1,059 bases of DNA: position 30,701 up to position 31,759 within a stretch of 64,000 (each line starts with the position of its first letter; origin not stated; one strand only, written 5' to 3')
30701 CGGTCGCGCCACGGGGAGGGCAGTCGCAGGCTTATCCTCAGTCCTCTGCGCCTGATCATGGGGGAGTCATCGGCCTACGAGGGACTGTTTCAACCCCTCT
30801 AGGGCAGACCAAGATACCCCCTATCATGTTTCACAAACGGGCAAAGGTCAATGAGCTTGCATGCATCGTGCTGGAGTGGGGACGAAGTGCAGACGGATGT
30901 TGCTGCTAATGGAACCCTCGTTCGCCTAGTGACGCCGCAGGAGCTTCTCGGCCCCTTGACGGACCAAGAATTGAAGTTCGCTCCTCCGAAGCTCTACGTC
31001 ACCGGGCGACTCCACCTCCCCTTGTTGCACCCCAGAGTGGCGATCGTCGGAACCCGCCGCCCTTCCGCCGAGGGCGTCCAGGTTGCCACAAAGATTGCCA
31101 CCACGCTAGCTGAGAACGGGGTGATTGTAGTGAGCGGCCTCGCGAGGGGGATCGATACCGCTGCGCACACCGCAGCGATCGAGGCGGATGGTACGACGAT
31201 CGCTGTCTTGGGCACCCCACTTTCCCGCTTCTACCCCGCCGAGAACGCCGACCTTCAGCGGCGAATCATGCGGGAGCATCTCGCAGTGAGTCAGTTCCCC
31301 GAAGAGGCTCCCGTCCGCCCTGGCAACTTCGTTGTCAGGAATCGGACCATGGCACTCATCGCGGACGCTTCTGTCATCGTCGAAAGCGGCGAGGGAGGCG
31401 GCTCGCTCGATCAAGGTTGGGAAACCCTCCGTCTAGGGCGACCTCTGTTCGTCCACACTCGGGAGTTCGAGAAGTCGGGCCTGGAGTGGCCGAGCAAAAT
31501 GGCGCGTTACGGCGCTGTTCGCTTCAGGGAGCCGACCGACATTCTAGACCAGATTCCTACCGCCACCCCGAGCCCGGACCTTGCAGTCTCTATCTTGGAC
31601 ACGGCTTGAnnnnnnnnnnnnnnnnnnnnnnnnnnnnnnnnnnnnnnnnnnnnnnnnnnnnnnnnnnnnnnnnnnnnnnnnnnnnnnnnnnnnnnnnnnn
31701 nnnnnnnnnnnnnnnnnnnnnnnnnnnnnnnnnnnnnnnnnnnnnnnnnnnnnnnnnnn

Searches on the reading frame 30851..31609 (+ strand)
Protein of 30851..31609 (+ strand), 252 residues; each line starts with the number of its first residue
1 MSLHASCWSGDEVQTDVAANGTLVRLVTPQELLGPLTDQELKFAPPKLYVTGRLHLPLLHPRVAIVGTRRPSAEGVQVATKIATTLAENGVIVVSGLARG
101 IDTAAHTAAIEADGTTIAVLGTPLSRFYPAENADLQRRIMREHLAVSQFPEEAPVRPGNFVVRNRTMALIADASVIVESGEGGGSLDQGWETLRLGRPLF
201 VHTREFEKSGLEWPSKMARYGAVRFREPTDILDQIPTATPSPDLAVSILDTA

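Call 3: search_protein_families(library=pfam, proteins=[window:30851-31609:+], max_evalue=0.1)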
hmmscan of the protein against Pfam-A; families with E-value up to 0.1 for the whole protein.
window:30851-31609:+ (252 aa): 2 families
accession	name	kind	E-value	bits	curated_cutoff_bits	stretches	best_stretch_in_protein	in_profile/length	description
PF02481.21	DNA_processg_A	-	1.5e-50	171.8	29.6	1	28-223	11-208/212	DNA recombination-mediator protein A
PF18306.6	LDcluster4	-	8.9e-06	25.8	26.3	1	62-121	3-63/151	SLOG cluster4 family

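Call 4: search_protein_families(library=padloc, proteins=[window:30851-31609:+], max_evalue=0.1)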
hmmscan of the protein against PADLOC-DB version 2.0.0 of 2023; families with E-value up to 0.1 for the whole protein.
window:30851-31609:+ (252 aa): 3 families
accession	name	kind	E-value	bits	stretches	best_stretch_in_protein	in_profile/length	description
PDLC03961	ShosA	-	1.2e-70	236.3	1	29-236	84-294/303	-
PDLC03927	PsyrA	-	8.5e-31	105.5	1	43-212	115-283/398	-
PDLC02997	ShosA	-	7.9e-17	59.5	1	47-181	118-252/327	-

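Call 5: search_protein_families(library=ncbifam, proteins=[window:30851-31609:+], max_evalue=0.1)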
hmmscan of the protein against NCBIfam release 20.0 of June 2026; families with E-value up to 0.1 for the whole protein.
window:30851-31609:+ (252 aa): 4 families
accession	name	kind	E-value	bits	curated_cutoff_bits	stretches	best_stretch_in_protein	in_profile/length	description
TIGR00732.1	dprA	equivalog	1.8e-44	151.6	191.15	1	36-234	21-219/220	DNA-processing protein DprA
NF008007.0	PRK10736.1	equivalog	2.4e-35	122.4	495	1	26-236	74-284/374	DNA-protecting protein DprA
TIGR00725.1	TIGR00725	hypoth_equivalog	3.9e-06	26.4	106.9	1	63-120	4-61/159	TIGR00725 family protein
NF052358.1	GMPRedGuaB1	equivalog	0.027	13.6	675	1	135-225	251-341/479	GMP reductase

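Call 21: search_solved_structures(query=window:30851-31609:+, max_evalue=0.001, show_alignments=1)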
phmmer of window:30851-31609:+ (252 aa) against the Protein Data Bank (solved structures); distinct sequences matched with E-value up to 0.001: 7.
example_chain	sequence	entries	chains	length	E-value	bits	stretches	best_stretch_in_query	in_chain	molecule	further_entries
3uqz_A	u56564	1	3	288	6.3e-26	94.7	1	39-201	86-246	DNA processing protein DprA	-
3maj_A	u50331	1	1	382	2.5e-19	73.1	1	9-235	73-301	DNA processing chain A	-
5mll_A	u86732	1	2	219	8.2e-18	68.2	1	41-208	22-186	DNA processing chain A (DprA)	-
4ljr_A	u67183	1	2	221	8.4e-18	68.1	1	41-208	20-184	DNA processing chain A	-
4ljk_A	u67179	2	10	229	9.3e-18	68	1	41-208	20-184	DNA processing chain A (DprA)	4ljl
8zva_A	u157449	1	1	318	1e-15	61.3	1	46-185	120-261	DNA processing protein DprA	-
9vzo_A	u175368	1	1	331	1.1e-15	61.2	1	46-185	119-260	DprA-like antitoxin protein ShosA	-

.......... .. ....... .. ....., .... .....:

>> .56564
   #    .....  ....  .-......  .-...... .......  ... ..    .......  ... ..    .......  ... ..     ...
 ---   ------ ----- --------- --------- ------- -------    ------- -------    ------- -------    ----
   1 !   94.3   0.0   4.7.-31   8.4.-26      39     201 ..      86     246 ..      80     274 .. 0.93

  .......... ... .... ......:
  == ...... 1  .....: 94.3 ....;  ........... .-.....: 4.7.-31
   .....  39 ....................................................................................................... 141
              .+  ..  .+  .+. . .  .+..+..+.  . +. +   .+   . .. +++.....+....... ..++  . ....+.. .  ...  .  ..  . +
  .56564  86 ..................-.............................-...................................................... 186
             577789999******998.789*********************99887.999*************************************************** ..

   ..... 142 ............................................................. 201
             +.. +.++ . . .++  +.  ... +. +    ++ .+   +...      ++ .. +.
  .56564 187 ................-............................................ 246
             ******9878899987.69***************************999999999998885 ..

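Call 44: search_dna_similar(query=window:30851-31609:+, collection=phages, mode=protein, max_evalue=1e-10, max_rows=15)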
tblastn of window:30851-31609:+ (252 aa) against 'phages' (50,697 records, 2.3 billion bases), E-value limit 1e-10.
Records with a match: 36; places in all: 36; records where one place covers at least 80% of the query: 3.
Best place of each record, by identity: <60% 36.
By first word of the organism name: Bacteriophage 6; Listeria 6; Burkholderia 5; Gordonia 4; Salmonella 3; Pseudomonas 2; Acinetobacter 2; Escherichia 2; Peduovirus 2; Ralstonia 1; and 3 more.
By host as written in the record: - 13; Listeria monocytogenes 6; Gordonia terrae 3612 4; Burkholderia gladioli 2; Burkholderia pseudomallei BP82 2; Homo sapiens 2; Pseudomonas aeruginosa isolate 20 1; Ralstonia solanacearum 1; and 5 more.
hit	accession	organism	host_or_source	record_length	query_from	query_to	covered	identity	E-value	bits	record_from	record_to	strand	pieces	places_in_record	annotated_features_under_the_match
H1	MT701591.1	Burkholderia phage Mana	Burkholderia gladioli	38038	39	239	80%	44.4%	6e-38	146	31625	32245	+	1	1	nucleotide-binding protein | phosphoribosyltransferase | ribosome_binding_site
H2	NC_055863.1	Burkholderia phage Mana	Burkholderia gladioli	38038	39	239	80%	44.4%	6e-38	146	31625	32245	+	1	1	DNA-protecting protein DprA | phosphoribosyltransferase | ribosome_binding_site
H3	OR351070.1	Pseudomonas phage Riah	Pseudomonas aeruginosa isolate 20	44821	48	241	77%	46.0%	2e-30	124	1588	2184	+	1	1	DNA-processing protein A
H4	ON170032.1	Ralstonia phage YO009_3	Ralstonia solanacearum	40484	45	238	77%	45.2%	8e-39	149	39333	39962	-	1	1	record has no annotation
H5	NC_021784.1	Thermus phage phi OH2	-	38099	44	237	77%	43.6%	2e-33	133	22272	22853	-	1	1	DNA-protecting protein DprA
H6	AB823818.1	Geobacillus phage phiOH2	-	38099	44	237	77%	43.6%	2e-33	133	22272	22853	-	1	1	SMF family protein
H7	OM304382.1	Burkholderia phage PhiBP82.2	Burkholderia pseudomallei BP82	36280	48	231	73%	44.7%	6e-35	137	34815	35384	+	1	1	rossmann fold nucleotide-binding protein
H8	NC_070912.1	Burkholderia phage PhiBP82.2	Burkholderia pseudomallei BP82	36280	48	231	73%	44.7%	6e-35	137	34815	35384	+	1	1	rossmann fold nucleotide-binding protein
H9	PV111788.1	Burkholderia phage vB_SBP15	Burkholderia pseudomallei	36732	48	231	73%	44.7%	6e-35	137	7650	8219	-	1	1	DNA-processing protein DprA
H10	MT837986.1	Bacteriophage sp.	human fecal samples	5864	8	236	91%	34.2%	4e-11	68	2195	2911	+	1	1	record has no annotation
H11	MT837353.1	Bacteriophage sp.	human fecal samples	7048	11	199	75%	38.1%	2e-18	90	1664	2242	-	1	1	record has no annotation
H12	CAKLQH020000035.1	Acinetobacter phage MD-2021a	not known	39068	29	235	82%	33.7%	1e-18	91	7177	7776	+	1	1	smf: DNA protecting protein DprA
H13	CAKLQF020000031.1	Acinetobacter phage MD-2021a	not known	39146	29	235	82%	33.7%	1e-18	91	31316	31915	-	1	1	smf: DNA protecting protein DprA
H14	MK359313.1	Gordonia phage Vasanti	Gordonia terrae 3612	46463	35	201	66%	40.1%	2e-24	107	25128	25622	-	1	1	30: DprA-like DNA processing chain A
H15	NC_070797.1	Gordonia phage Vasanti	Gordonia terrae 3612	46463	35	201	66%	40.1%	2e-24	107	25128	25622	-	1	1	30: DprA-like DNA processing chain A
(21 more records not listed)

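Call 45: get_annotated_region(hit=H2, flank=2500)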
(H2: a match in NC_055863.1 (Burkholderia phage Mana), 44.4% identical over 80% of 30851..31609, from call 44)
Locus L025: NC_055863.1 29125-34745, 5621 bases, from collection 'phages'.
description: Burkholderia phage Mana, complete genome.
organism: Burkholderia phage Mana (NCBI taxid 2767578)
taxonomy: Viruses; Duplodnaviria; Heunggongvirae; Uroviricota; Caudoviricetes; Peduoviridae; Aptresvirus; Aptresvirus mana
host: Burkholderia gladioli; source: soil; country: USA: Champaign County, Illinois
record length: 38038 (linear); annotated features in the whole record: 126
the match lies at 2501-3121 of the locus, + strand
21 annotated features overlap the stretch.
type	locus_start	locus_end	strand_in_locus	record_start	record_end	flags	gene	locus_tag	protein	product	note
CDS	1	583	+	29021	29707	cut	-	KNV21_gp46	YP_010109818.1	hypothetical protein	1 transmembrane domain with a non-cytoplasmic domain at the N-term and a cytoplasmic domain at the C-term; SPV21566 ...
regulatory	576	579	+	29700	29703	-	-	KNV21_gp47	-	ribosome_binding_site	-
CDS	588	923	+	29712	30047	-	-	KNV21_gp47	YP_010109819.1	excisionase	IPR041657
regulatory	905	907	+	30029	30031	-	-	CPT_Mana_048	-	ribosome_binding_site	-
CDS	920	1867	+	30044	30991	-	-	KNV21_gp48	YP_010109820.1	site-specific integrase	NP_059584 Int [Salmonella virus P22] evalue 5.23711e-73; IPR010998, IPR013762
regulatory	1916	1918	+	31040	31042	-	-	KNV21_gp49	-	ribosome_binding_site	-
CDS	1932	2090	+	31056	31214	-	-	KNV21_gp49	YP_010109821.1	hypothetical protein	-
regulatory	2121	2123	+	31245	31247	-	-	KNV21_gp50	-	ribosome_binding_site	-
CDS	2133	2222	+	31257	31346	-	-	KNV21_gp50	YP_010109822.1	hypothetical protein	-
regulatory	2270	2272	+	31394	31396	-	-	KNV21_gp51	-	ribosome_binding_site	-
CDS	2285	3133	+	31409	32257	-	-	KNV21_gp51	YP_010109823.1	DNA-protecting protein DprA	VUD39629 Rossmann fold nucleotide-binding protein Smf possibly involved in DNA uptake [Escherichia virus P2] evalue ...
regulatory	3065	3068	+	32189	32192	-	-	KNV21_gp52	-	ribosome_binding_site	-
CDS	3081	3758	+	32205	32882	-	-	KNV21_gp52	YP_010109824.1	phosphoribosyltransferase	ref|WP_059939060 hypothetical protein [Burkholderia multivorans] evalue 6.44511e-96; HHpred, probability 99.2, lZF_D ...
regulatory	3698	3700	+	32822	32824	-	-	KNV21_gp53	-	ribosome_binding_site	-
CDS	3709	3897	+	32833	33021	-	-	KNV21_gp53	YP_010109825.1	hypothetical protein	-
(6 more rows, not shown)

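Call 49: search_protein_families(library=padloc, proteins=[L025:2285-3133:+, L025:3081-3758:+], max_evalue=0.001)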
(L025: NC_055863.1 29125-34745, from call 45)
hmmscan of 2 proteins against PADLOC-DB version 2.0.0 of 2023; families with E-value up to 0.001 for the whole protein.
L025:2285-3133:+ (282 aa): 3 families
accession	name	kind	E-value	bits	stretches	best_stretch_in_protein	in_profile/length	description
PDLC03961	ShosA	-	3.3e-97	323.4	1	2-276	23-294/303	-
PDLC03927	PsyrA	-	5.2e-22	76.5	1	50-241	86-272/398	-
PDLC02997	ShosA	-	2.8e-21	74.1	1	56-239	93-270/327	-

L025:3081-3758:+ (225 aa): 1 family
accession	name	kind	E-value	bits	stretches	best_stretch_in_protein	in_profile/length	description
PDLC03962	ShosT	-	1.2e-41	141.2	1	13-220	2-213/237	-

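Call 52: find_homologous_proteins(query=window:30851-31609:+, max_evalue=1e-20)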
Query window:30851-31609:+ (252 aa): 6388 proteins with E <= 1e-20 among 8000 candidates; the best 120 are listed.
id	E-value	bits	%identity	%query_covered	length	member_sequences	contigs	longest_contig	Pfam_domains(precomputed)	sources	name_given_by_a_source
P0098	4.1e-151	519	100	95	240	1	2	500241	PF02481.22,PF18306.7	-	-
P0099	4.6e-132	457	82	100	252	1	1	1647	PF02481.22,PF18306.7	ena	-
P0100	1.1e-131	456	85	95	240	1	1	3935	PF02481.22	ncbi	-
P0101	1.6e-127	442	85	95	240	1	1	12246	PF02481.22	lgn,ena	-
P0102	1.0e-125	436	80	95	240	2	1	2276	PF02481.22,PF18306.7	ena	-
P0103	1.2e-113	397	84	84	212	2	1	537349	PF02481.22,PF18306.7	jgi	jgi:DNA processing protein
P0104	3.2e-113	395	76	92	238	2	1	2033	PF02481.22,PF18306.7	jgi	-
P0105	4.0e-112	392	75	95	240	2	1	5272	PF02481.22,PF18306.7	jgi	-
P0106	1.1e-110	387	74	92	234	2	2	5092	PF02481.22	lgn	-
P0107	9.1e-109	381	74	93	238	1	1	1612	PF02481.22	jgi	jgi:DNA processing protein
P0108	1.3e-108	380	76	91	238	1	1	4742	PF02481.22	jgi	jgi:DNA processing protein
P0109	2.6e-107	376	75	92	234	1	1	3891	PF02481.22,PF18306.7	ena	-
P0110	3.7e-107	376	72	92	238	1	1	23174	PF02481.22,PF18306.7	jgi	jgi:DNA processing protein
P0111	3.7e-107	375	73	92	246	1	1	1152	PF02481.22,PF18306.7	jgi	jgi:DNA processing protein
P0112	1.0e-106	374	72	93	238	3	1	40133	PF02481.22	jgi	jgi:DNA processing protein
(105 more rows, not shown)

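Call 70: search_dna_similar(query=L025:3081-3758:+, collection=phages, mode=protein, max_evalue=0.00001, max_rows=30)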
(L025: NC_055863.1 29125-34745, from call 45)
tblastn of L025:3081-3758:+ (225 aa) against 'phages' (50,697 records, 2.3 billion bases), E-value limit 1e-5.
Records with a match: 9; places in all: 9; records where one place covers at least 80% of the query: 9.
Best place of each record, by identity: >=99% 2; <60% 7.
By first word of the organism name: Burkholderia 5; Pseudomonas 3; Ralstonia 1.
By host as written in the record: Burkholderia gladioli 2; Burkholderia pseudomallei BP82 2; Pseudomonas aeruginosa ST773 (NDM-1-producing) 2; Ralstonia solanacearum 1; Burkholderia pseudomallei 1; Pseudomonas aeruginosa isolate 20 1.
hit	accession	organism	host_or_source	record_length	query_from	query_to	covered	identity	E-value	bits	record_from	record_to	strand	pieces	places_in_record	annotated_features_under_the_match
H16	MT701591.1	Burkholderia phage Mana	Burkholderia gladioli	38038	1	225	100%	99.6%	2e-151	470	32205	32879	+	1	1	phosphoribosyltransferase | nucleotide-binding protein | hypothetical protein | ribosome_binding_site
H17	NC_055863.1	Burkholderia phage Mana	Burkholderia gladioli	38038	1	225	100%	99.6%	2e-151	470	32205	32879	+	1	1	phosphoribosyltransferase | DNA-protecting protein DprA | hypothetical protein | ribosome_binding_site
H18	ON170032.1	Ralstonia phage YO009_3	Ralstonia solanacearum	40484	2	222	98%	52.0%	3e-63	218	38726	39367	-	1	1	record has no annotation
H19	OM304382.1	Burkholderia phage PhiBP82.2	Burkholderia pseudomallei BP82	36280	14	218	91%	35.5%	4e-22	99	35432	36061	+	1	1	hypothetical protein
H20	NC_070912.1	Burkholderia phage PhiBP82.2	Burkholderia pseudomallei BP82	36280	14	218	91%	35.5%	4e-22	99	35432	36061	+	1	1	hypothetical protein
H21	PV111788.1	Burkholderia phage vB_SBP15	Burkholderia pseudomallei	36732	14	218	91%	35.5%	4e-22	99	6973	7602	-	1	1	hypothetical protein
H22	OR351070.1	Pseudomonas phage Riah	Pseudomonas aeruginosa isolate 20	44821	2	217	96%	31.4%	2e-18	89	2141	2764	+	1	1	phosphoribosyltransferase | DNA-processing protein A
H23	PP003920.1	Pseudomonas phage vB_Pae_U8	Pseudomonas aeruginosa ST773 ...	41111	14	217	91%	30.8%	4e-18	88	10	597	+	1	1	hypothetical protein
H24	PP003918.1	Pseudomonas phage vB_Pae_U6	Pseudomonas aeruginosa ST773 ...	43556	14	217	91%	30.8%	4e-18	88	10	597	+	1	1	hypothetical protein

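Call 71: get_annotated_region(hit=H3, flank=1200)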
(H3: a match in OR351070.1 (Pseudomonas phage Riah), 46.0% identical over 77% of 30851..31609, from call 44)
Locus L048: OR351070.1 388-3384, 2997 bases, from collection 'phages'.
description: Pseudomonas phage Riah, complete genome.
organism: Pseudomonas phage Riah (NCBI taxid 3075860)
taxonomy: Viruses; Duplodnaviria; Heunggongvirae; Uroviricota; Caudoviricetes
host: Pseudomonas aeruginosa isolate 20; source: -; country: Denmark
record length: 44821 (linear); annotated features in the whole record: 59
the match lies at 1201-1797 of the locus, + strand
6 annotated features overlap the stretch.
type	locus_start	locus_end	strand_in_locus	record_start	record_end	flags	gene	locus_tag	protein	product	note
CDS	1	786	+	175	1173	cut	-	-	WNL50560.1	hypothetical protein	-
CDS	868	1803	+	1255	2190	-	-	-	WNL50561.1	DNA-processing protein A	label: DNA-processing protein A (DprA)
CDS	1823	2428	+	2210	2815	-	-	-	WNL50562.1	phosphoribosyltransferase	label: phosphoribosyltransferase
CDS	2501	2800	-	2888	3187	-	-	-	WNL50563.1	hypothetical protein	-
CDS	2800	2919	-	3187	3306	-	-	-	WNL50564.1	hypothetical protein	-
CDS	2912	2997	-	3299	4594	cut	-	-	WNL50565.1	hypothetical protein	-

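Call 72: get_annotated_region(hit=H4, flank=1200)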
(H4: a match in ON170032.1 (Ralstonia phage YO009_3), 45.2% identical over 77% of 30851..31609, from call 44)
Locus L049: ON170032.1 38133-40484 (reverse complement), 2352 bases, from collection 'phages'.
description: UNVERIFIED_ORG: Ralstonia phage YO009_3 sequence.
organism: Ralstonia phage YO009_3 (NCBI taxid 2935113)
taxonomy: Viruses; Duplodnaviria; Heunggongvirae; Uroviricota; Caudoviricetes; Peduoviridae; Aresaunavirus
host: Ralstonia solanacearum; source: potato; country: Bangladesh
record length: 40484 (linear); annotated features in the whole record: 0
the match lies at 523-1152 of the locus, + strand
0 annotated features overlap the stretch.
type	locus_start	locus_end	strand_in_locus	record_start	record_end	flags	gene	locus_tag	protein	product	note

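Call 73: get_annotated_region(hit=H7, flank=1200)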
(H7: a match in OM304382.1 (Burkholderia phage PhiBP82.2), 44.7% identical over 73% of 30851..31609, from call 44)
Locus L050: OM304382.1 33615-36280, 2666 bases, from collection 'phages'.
description: Burkholderia phage PhiBP82.2, complete genome.
organism: Burkholderia phage PhiBP82.2 (NCBI taxid 2914172)
taxonomy: Viruses; Duplodnaviria; Heunggongvirae; Uroviricota; Caudoviricetes; Peduoviridae; Tigrvirus; Tigrvirus BP822
host: Burkholderia pseudomallei BP82; source: -; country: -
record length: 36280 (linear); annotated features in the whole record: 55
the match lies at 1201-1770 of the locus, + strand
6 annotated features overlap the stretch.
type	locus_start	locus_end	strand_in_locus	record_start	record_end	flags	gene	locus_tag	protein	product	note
CDS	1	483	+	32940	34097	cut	-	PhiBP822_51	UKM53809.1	integrase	-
CDS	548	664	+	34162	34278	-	-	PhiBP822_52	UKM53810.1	hypothetical protein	-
misc_recomb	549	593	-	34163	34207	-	-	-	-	-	attP site; 45 bp 3'end of tRNA-Arg (CCG)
CDS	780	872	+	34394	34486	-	-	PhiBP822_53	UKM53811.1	hypothetical protein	-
CDS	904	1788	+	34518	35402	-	-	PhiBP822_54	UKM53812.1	rossmann fold nucleotide-binding protein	Rossmann fold nucleotide-binding protein Smf possibly involved in DNA uptake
CDS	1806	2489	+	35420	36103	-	-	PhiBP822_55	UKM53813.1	hypothetical protein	-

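Call 74: get_annotated_region(hit=H5, flank=1200)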
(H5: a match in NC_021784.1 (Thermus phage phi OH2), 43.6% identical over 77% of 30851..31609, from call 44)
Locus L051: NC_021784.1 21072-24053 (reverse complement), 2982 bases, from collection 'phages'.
description: Phage phi OH2 DNA, complete genome.
organism: Thermus phage phi OH2 (NCBI taxid 1352230)
taxonomy: Viruses; Duplodnaviria; Heunggongvirae; Uroviricota; Caudoviricetes
host: -; source: -; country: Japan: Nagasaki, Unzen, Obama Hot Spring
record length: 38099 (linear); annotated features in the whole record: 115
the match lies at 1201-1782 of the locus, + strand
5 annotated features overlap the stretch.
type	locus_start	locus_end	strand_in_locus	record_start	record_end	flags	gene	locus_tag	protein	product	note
regulatory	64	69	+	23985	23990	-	-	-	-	ribosome_binding_site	gene_33; identified by MetaGeneAnnotator; putative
CDS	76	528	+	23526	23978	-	-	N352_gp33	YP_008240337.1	transcriptional activator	gene_33; similar to Phage transcriptional regulator, ArpU family of Geobacillus UniRef RepID=C9S1C6_GEOSY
regulatory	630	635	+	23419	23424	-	-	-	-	ribosome_binding_site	gene_32; identified by MetaGeneAnnotator; putative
CDS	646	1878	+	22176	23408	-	-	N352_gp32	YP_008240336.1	DNA-protecting protein DprA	gene_32; similar to Smf family protein of Erysipelotrichaceae bacterium 5_2_54FAA UniRef RepID=D6HRW2_9FIRM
CDS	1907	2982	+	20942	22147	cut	-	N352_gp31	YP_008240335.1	predicted amidophosphoribosyltransferase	G8N2G6_GEOTH Putative uncharacterized protein OS=Geobacillus thermoleovorans CCB_US3_UF5 GN=GTCCBUS3UF5_3000 PE=4 SV=1; ...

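Call 75: get_annotated_region(hit=H12, flank=1200)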
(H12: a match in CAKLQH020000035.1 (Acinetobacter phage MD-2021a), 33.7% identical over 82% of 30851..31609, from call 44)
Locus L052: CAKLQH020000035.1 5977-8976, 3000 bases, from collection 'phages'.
description: Acinetobacter phage MD-2021a strain 5899STDY8049191 genome assembly, contig: ERS3583567SCcontig000035, whole genome shotgun sequence.
organism: Acinetobacter phage MD-2021a (NCBI taxid 2899278)
taxonomy: Viruses; Duplodnaviria; Heunggongvirae; Uroviricota; Caudoviricetes
host: -; source: not known; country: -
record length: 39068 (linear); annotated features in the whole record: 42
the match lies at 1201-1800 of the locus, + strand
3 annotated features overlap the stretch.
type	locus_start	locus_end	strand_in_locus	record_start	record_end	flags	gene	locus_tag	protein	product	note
CDS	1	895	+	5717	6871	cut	-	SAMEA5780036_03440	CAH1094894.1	LysM domain/BON superfamily protein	-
CDS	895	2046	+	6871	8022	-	smf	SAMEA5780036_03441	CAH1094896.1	DNA protecting protein DprA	-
CDS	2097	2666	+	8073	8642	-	yrdC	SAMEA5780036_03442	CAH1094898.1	Sua5/YciO/YrdC family protein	-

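Call 76: get_annotated_region(hit=H14, flank=1200)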
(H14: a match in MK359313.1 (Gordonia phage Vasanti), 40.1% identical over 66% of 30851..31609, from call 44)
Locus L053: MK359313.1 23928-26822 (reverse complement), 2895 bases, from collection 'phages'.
description: Gordonia phage Vasanti, complete genome.
organism: Gordonia phage Vasanti (NCBI taxid 2502431)
taxonomy: Viruses; Duplodnaviria; Heunggongvirae; Uroviricota; Caudoviricetes; Attisvirus; Attisvirus vasanti
host: Gordonia terrae 3612; source: soil; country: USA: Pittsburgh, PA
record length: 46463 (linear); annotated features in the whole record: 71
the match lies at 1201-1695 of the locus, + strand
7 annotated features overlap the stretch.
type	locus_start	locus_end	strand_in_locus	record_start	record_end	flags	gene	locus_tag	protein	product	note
CDS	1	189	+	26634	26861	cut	34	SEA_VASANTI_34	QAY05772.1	hypothetical protein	-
CDS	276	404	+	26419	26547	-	33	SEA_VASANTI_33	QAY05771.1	hypothetical protein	-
CDS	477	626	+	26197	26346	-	32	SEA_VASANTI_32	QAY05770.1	hypothetical protein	-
CDS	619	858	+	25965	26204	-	31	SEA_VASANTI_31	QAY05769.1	helix-turn-helix DNA binding domain protein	helix-turn-helix DNA binding domain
CDS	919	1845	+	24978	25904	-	30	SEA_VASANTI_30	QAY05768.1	DprA-like DNA processing chain A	-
CDS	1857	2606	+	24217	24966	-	29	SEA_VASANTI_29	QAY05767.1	phosphoribosyltransferase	phosphoribosyl transferase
CDS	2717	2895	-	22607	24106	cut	28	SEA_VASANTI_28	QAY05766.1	minor tail protein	-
